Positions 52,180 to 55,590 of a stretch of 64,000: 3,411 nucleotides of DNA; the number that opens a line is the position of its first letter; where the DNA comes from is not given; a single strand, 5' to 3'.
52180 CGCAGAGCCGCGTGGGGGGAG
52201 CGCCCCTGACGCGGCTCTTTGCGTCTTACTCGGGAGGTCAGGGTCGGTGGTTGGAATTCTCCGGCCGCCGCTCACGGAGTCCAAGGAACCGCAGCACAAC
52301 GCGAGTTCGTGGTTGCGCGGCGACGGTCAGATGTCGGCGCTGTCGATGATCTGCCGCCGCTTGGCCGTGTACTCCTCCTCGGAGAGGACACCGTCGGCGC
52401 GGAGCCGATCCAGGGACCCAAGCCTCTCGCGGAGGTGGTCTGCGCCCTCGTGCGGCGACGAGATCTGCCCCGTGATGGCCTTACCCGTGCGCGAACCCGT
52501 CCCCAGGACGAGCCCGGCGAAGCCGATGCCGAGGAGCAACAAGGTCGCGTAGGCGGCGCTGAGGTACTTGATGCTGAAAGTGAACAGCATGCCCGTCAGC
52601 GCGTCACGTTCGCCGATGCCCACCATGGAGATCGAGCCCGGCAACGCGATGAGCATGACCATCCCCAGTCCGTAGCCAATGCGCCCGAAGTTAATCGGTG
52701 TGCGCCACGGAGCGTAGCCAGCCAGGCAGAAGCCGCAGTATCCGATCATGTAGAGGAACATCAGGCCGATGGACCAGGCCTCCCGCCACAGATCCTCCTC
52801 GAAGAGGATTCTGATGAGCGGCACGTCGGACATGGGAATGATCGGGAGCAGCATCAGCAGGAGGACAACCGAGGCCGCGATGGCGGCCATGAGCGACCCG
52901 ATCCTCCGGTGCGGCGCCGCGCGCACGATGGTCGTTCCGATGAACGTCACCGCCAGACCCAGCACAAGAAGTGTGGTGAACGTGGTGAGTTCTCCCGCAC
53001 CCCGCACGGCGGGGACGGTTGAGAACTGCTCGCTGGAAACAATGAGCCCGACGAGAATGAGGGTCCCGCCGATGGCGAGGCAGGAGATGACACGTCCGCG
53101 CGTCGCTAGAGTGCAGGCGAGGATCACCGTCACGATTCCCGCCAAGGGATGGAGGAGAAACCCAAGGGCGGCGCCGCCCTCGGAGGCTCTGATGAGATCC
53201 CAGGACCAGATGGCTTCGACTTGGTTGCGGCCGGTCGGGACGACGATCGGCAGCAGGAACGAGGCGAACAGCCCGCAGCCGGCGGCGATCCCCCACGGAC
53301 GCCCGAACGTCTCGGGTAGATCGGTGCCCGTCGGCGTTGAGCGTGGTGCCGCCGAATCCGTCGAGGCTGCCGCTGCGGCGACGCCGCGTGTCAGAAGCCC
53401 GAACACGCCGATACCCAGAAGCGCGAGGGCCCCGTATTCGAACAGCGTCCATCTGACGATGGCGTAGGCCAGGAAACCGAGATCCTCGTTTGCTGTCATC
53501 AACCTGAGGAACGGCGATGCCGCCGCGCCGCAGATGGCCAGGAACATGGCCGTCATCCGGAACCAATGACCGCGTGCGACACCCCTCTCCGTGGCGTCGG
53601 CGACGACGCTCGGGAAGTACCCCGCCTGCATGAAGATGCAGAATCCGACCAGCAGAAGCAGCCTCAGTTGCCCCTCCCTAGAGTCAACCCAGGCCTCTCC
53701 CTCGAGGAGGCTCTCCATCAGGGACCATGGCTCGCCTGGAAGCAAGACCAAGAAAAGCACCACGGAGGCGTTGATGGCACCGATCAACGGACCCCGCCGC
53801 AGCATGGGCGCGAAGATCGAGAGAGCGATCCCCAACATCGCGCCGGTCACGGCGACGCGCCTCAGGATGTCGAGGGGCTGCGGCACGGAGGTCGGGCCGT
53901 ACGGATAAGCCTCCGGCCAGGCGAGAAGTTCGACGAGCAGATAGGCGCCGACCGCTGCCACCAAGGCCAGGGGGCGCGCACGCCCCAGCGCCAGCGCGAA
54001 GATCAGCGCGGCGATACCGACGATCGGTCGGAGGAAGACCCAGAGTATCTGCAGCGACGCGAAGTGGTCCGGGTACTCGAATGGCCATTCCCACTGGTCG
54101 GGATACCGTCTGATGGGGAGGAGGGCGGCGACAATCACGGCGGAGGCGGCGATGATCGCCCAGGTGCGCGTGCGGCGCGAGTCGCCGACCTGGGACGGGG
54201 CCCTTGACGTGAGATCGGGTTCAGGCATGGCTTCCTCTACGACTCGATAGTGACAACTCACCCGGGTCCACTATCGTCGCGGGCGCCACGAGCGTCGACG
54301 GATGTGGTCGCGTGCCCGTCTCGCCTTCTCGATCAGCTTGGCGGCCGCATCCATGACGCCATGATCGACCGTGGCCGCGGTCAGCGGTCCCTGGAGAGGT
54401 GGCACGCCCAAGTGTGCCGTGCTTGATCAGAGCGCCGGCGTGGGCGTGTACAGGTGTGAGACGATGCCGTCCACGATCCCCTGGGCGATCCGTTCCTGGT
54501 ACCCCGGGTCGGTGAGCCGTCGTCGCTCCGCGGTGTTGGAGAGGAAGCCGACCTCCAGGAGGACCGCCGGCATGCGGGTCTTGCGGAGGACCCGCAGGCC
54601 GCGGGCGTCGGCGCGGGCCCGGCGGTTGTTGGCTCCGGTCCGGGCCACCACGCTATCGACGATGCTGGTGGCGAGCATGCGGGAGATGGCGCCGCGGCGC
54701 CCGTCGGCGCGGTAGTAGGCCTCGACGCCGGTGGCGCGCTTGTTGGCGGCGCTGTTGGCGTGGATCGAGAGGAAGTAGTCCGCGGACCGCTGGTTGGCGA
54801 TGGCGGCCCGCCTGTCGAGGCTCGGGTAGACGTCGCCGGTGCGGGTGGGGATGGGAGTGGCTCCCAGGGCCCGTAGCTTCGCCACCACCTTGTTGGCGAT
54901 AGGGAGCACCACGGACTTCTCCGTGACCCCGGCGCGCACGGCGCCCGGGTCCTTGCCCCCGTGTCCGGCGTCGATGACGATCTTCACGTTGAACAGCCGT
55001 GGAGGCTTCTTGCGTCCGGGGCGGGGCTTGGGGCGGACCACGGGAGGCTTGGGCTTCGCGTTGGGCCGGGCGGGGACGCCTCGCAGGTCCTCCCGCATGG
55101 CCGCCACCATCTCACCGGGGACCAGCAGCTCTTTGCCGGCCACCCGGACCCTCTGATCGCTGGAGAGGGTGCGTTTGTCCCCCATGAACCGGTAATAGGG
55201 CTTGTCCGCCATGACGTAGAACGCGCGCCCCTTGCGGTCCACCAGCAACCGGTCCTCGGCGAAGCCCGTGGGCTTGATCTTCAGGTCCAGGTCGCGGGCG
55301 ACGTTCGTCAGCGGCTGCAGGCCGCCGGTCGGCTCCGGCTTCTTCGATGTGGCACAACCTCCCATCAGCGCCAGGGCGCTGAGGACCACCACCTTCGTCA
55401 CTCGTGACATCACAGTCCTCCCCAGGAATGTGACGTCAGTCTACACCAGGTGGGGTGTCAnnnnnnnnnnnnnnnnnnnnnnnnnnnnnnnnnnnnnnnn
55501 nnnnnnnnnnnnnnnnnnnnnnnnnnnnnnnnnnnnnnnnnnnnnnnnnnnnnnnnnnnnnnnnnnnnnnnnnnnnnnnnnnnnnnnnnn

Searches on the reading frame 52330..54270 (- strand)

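Call 64: search_protein_families(library=pfam, proteins=[window:52330-54270:-], max_evalue=0.0001)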
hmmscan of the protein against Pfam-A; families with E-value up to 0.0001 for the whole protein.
window:52330-54270:- (647 aa): 1 family
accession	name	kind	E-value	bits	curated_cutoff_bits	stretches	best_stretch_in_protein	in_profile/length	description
PF09851.14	SHOCT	-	3.7e-06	26.9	27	1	616-641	2-27/28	Short C-terminal domain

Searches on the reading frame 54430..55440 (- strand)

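Call 64: search_protein_families(library=pfam, proteins=[window:54430-55440:-], max_evalue=0.0001)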
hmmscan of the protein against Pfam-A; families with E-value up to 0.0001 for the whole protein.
window:54430-55440:- (337 aa): 1 family
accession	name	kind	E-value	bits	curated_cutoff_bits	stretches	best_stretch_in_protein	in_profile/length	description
PF01520.23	Amidase_3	-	1.7e-53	181.6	27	1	154-326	1-172/174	N-acetylmuramoyl-L-alanine amidase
